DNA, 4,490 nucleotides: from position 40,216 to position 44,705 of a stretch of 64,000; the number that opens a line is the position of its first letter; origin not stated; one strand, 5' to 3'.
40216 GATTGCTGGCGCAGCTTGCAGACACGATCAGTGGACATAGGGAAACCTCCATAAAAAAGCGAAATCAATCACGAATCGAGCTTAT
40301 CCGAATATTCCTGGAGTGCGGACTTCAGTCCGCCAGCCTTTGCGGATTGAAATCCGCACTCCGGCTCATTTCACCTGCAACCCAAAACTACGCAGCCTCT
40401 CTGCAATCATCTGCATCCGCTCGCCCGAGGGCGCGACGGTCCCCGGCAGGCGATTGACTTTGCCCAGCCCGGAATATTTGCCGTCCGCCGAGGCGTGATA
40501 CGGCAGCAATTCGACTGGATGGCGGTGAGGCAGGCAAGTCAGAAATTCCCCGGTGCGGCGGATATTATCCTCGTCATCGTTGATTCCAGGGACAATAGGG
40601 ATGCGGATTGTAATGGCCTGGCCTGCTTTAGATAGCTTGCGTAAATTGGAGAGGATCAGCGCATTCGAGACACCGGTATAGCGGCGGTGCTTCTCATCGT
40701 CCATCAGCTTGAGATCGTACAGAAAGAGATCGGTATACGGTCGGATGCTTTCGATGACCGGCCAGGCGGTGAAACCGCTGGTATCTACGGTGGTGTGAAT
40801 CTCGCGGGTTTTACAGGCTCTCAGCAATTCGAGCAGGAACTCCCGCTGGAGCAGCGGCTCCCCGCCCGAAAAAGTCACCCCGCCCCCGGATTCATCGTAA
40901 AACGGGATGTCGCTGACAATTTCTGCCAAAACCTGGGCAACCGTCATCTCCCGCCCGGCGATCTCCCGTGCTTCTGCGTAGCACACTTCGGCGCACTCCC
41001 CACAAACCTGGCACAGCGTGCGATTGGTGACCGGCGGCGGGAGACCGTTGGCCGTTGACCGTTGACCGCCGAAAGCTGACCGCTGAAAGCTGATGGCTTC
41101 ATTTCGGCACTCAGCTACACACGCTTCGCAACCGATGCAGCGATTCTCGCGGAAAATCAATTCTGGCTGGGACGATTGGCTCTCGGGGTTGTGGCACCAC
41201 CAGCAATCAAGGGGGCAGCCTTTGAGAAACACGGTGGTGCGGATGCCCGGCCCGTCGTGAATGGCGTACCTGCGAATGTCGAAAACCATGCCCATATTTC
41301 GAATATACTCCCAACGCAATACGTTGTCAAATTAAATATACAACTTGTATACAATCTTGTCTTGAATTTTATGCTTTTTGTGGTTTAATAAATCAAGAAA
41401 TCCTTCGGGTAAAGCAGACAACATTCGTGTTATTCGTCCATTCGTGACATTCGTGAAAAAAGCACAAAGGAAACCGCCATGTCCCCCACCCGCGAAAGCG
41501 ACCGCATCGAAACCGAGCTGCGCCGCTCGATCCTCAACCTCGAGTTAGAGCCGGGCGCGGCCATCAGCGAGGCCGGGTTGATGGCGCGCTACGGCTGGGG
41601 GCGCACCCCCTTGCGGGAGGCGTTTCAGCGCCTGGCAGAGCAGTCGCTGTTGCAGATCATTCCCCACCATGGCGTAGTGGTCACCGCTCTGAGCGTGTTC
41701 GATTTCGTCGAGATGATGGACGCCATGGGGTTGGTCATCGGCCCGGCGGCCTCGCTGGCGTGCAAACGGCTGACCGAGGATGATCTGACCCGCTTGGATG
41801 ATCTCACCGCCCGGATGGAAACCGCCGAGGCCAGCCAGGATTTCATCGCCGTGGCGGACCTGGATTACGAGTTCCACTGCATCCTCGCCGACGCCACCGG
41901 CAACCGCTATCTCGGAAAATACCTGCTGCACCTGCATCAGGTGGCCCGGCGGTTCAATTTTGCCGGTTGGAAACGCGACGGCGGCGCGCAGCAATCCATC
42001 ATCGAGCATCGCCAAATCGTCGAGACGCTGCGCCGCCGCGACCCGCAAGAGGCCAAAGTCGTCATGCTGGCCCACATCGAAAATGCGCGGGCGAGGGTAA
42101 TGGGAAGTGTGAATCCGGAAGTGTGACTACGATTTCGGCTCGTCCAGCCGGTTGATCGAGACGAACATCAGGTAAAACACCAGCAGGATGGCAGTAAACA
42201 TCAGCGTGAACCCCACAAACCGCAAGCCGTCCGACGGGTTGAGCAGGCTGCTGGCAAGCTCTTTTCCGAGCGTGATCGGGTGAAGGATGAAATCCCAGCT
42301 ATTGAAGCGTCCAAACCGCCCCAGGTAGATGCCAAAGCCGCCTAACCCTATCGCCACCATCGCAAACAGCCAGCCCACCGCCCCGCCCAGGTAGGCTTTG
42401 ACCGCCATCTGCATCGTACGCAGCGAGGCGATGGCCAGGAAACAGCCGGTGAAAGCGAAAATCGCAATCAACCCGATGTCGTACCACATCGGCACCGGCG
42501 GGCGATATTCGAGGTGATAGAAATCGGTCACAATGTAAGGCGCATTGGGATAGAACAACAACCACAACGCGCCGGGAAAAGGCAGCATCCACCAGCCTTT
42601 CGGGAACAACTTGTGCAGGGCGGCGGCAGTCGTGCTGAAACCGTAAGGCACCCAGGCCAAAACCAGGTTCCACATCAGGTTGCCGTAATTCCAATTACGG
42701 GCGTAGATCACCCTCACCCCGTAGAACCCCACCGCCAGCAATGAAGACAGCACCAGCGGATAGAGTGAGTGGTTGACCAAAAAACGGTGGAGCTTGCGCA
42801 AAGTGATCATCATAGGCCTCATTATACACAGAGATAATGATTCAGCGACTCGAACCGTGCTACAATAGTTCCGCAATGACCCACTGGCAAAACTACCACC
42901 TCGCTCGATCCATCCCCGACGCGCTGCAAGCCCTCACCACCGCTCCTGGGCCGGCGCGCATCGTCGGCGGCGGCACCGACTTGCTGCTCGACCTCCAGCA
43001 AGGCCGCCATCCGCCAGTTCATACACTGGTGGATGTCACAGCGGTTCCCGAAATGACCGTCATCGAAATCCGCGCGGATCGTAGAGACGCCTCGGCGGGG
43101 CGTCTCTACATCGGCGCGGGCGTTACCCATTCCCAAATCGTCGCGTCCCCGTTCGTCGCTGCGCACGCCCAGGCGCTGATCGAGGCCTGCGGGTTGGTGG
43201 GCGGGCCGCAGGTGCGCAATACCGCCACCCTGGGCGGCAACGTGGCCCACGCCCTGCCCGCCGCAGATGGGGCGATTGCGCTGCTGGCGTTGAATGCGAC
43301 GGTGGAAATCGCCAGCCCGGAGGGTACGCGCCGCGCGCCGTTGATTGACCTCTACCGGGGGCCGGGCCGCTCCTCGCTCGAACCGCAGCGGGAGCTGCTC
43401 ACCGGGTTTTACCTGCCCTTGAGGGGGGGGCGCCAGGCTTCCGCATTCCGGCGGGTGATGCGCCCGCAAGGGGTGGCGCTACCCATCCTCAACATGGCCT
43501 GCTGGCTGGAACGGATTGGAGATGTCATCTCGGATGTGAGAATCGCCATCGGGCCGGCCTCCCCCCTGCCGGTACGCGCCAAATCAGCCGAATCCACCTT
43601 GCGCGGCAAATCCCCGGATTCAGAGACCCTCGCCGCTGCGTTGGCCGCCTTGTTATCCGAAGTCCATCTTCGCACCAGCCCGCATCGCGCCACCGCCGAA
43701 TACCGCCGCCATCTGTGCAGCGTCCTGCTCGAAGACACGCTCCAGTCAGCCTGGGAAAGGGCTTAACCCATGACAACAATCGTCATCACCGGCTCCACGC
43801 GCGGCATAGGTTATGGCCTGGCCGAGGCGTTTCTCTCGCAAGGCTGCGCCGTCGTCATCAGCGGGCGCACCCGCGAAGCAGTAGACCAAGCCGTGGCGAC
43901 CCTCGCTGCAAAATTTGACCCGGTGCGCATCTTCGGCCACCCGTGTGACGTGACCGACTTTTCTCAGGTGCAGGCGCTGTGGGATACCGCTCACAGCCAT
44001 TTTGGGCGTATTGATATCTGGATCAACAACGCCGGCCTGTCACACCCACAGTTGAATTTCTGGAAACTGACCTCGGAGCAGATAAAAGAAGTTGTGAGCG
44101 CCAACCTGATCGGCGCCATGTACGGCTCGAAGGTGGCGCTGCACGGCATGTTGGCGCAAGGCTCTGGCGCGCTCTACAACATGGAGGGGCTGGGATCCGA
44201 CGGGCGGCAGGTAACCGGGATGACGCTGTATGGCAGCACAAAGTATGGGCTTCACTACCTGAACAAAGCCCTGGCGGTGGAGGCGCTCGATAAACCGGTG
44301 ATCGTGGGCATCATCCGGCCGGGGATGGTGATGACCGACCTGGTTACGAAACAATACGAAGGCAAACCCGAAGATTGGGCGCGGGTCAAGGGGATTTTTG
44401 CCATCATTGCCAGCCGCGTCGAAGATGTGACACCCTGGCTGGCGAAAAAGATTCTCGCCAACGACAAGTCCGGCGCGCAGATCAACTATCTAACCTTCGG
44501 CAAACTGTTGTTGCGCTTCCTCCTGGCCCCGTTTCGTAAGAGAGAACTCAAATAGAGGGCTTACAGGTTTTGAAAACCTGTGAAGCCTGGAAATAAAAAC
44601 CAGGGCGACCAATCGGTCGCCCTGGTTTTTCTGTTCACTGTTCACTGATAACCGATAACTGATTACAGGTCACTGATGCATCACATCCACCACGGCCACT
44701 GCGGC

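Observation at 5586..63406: Dispersed families of degenerate 7- and 8-nt word arrays occupy most gene junctions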

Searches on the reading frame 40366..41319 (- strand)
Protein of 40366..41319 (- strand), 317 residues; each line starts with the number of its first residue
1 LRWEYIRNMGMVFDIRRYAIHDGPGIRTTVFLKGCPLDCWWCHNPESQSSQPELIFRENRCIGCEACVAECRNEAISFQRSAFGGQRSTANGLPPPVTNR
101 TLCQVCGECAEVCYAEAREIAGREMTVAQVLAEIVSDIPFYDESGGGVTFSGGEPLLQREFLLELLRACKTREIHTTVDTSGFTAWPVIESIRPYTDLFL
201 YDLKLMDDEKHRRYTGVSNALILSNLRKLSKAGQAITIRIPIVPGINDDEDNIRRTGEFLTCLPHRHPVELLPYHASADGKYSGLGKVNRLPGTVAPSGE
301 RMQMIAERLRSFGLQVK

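Call 21: search_protein_families(library=pfam, proteins=[window:40366-41319:-])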
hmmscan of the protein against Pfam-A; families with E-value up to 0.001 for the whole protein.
window:40366-41319:- (317 aa): 5 families
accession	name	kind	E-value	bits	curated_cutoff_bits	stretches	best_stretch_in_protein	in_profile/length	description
PF04055.27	Radical_SAM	-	5.9e-21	75.8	29.5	1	113-252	14-161/166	Radical SAM superfamily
PF13353.11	Fer4_12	-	1.1e-14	55.3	22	1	22-185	2-94/137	4Fe-4S single cluster domain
PF00037.32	Fer4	-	8.3e-09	35.4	21.1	1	56-77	3-24/24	4Fe-4S binding domain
PF12838.12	Fer4_7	-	2.4e-07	31.5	27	1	60-116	1-51/52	4Fe-4S dicluster domain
PF12837.12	Fer4_6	-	6.4e-06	26.3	25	0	57-76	5-24/24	4Fe-4S binding domain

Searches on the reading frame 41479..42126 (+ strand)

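Call 21: search_protein_families(library=pfam, proteins=[window:41479-42126:+])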
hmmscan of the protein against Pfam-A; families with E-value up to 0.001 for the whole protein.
window:41479-42126:+ (215 aa): 2 families
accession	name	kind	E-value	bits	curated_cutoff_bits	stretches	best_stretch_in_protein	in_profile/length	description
PF07729.17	FCD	-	1e-26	94.2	24.3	1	79-202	2-125/125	FCD domain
PF00392.27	GntR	-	1.7e-14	53.6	27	1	7-68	2-64/64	Bacterial regulatory proteins, gntR family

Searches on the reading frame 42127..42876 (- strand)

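Call 47: search_protein_families(library=pfam, proteins=[window:42127-42876:-])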
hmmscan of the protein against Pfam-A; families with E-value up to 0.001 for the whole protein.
window:42127-42876:- (249 aa): 1 family
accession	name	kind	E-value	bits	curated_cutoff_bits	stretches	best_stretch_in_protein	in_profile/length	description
PF07099.16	DUF1361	-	5.9e-41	140.6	25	1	69-233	1-168/169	Protein of unknown function (DUF1361)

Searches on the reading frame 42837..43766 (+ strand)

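Call 47: search_protein_families(library=pfam, proteins=[window:42837-43766:+])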
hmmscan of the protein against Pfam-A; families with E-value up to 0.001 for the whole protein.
window:42837-43766:+ (309 aa): 2 families
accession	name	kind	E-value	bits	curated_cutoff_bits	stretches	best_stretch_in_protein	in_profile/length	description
PF00941.27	FAD_binding_5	-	8.3e-40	136.8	27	1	19-195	4-169/170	FAD binding domain in molybdopterin dehydrogenase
PF03450.22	CO_deh_flav_C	-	5.1e-22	78.4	25.5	1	203-304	2-101/102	CO dehydrogenase flavoprotein C-terminal domain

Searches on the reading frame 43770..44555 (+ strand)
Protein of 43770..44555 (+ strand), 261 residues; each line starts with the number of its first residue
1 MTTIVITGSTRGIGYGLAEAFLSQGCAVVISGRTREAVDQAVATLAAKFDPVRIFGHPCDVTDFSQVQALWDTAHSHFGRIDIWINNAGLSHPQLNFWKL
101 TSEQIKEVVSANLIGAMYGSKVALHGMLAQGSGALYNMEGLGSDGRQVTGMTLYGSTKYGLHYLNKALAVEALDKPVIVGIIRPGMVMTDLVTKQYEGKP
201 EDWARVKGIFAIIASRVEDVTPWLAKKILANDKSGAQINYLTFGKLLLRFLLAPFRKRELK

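Call 47: search_protein_families(library=pfam, proteins=[window:43770-44555:+])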
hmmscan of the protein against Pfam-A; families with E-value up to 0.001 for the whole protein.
window:43770-44555:+ (261 aa): 5 families
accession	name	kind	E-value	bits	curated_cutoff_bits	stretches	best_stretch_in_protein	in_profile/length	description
PF00106.31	adh_short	-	4.2e-39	134.5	26.6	1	3-197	2-192/195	short chain dehydrogenase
PF13561.12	adh_short_C2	-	1.4e-33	116.9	27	1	10-196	5-185/236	Enoyl-(Acyl carrier protein) reductase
PF23441.1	SDR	-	4.3e-11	43.1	27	1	2-207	8-210/258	SDR-like rossmann domain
PF08659.16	KR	-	2.5e-08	34.5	22.6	1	3-117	2-117/180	KR domain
PF01370.27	Epimerase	-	0.00026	20.9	20.9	1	4-169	1-157/240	NAD dependent epimerase/dehydratase family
